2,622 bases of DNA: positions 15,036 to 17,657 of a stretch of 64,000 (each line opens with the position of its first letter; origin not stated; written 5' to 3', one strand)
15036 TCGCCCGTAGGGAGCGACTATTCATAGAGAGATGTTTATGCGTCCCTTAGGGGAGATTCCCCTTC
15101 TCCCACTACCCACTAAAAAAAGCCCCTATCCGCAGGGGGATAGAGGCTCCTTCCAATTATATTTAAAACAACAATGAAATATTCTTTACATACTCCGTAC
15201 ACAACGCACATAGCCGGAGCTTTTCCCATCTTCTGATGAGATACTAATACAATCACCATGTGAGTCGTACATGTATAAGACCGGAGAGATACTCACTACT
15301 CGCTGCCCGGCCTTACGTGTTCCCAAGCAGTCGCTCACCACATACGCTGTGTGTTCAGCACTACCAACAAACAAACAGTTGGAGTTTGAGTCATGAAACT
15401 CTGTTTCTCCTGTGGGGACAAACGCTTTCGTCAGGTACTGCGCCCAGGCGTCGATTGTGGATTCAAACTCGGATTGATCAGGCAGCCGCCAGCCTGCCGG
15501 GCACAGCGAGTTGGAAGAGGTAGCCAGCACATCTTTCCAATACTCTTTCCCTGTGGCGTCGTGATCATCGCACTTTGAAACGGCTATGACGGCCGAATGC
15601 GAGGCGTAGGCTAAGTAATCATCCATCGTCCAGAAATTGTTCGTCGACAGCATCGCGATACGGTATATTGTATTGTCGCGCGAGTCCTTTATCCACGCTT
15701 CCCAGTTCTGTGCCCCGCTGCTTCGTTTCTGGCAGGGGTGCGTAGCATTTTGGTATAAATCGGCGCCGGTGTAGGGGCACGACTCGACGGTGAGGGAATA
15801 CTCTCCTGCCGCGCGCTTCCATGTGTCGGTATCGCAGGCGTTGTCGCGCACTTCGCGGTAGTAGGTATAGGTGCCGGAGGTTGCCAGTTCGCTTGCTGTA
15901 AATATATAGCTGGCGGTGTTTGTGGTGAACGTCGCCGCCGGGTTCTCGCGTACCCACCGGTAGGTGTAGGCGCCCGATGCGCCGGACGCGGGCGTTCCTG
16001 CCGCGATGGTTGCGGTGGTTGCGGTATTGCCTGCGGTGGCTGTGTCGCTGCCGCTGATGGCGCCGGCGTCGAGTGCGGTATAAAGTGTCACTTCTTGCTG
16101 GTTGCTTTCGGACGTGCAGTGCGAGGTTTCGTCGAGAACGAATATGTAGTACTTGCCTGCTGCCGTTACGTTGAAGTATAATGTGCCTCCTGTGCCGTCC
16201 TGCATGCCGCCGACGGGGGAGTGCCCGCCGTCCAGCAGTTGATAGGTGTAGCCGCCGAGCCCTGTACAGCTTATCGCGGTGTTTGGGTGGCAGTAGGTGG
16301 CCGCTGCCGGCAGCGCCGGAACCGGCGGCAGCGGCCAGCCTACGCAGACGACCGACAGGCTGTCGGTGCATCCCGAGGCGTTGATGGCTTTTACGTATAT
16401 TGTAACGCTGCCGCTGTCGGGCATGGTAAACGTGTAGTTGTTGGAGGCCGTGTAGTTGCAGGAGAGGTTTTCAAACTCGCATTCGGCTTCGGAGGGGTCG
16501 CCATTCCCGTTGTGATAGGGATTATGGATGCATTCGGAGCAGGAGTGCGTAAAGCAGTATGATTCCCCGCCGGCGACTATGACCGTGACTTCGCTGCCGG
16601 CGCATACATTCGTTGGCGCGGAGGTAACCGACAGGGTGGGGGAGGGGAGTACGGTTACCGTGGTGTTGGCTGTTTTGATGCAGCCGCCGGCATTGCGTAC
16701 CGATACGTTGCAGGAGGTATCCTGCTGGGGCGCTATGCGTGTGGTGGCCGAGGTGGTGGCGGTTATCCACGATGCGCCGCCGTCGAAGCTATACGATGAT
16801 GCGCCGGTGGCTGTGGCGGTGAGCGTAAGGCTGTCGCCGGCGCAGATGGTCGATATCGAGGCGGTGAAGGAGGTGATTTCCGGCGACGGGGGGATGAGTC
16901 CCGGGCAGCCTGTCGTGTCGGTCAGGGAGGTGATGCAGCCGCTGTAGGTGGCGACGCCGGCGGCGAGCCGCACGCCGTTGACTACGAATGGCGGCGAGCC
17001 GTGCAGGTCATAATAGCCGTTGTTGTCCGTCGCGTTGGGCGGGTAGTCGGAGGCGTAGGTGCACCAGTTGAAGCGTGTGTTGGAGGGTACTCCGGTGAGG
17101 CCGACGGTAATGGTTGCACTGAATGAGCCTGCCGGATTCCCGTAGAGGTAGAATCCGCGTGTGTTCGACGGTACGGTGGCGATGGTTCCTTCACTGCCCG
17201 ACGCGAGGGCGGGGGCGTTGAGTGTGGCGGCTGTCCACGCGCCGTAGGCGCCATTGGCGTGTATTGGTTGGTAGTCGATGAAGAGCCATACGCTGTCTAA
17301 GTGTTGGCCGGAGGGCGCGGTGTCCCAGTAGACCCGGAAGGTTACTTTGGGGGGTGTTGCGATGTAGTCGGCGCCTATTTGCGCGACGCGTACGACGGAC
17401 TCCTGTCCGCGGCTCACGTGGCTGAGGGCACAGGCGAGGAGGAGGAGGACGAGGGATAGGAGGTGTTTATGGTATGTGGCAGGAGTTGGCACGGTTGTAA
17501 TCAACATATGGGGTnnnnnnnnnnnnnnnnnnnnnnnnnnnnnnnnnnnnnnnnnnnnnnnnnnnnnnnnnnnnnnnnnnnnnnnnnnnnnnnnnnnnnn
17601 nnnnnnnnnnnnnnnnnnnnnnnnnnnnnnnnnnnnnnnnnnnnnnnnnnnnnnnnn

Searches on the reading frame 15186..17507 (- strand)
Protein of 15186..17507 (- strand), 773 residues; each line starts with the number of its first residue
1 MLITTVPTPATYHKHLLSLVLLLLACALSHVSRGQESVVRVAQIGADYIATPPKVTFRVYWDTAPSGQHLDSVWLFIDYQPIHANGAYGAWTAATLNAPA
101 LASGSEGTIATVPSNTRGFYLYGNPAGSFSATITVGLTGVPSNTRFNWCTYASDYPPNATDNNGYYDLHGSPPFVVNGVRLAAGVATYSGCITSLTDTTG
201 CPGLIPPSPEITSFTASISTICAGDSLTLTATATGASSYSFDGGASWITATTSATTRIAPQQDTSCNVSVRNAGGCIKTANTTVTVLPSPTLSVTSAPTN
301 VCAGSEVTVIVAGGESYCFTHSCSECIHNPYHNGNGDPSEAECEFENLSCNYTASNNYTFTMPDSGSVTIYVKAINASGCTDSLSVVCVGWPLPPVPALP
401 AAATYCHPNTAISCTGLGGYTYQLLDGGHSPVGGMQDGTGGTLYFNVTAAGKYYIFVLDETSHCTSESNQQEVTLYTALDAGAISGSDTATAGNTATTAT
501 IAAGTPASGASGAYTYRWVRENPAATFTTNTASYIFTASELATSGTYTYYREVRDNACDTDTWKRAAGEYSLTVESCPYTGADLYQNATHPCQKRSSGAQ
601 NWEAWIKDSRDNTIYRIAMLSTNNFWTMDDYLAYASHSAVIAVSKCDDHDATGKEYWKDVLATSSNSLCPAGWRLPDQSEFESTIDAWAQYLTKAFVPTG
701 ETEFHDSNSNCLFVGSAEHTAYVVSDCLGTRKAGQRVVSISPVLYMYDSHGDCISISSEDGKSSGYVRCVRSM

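Call 8: search_protein_families(library=pfam, proteins=[window:15186-17507:-], max_evalue=0.01)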
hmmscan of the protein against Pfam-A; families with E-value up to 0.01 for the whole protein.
window:15186-17507:- (773 aa): 0 families

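Call 20: search_protein_families(library=ncbifam, proteins=[window:15186-17507:-], max_evalue=0.01)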
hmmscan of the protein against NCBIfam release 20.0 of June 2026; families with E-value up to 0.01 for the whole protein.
window:15186-17507:- (773 aa): 1 family
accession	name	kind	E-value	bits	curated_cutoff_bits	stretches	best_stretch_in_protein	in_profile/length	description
TIGR02145.1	Fib_succ_major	domain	5.6e-10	40.2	41.65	1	606-690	2-83/176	FISUMP domain-containing protein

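Call 40: search_protein_families(library=phrogs, proteins=[window:15186-17507:-], max_evalue=0.01)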
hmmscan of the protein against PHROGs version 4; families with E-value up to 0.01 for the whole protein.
window:15186-17507:- (773 aa): 1 family
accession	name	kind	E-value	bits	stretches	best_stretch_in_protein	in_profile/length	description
phrog_3995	-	tail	4.4e-05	23.9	1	218-319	133-240/294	tail protein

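Call 41: search_protein_families(library=padloc, proteins=[window:15186-17507:-], max_evalue=0.01)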
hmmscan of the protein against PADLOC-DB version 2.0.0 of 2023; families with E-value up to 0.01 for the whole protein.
window:15186-17507:- (773 aa): 0 families
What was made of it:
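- Tried and rejected: Phage or defence origin: no PHROG or PADLOC hit for DUF6261 (calls 40, 41).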
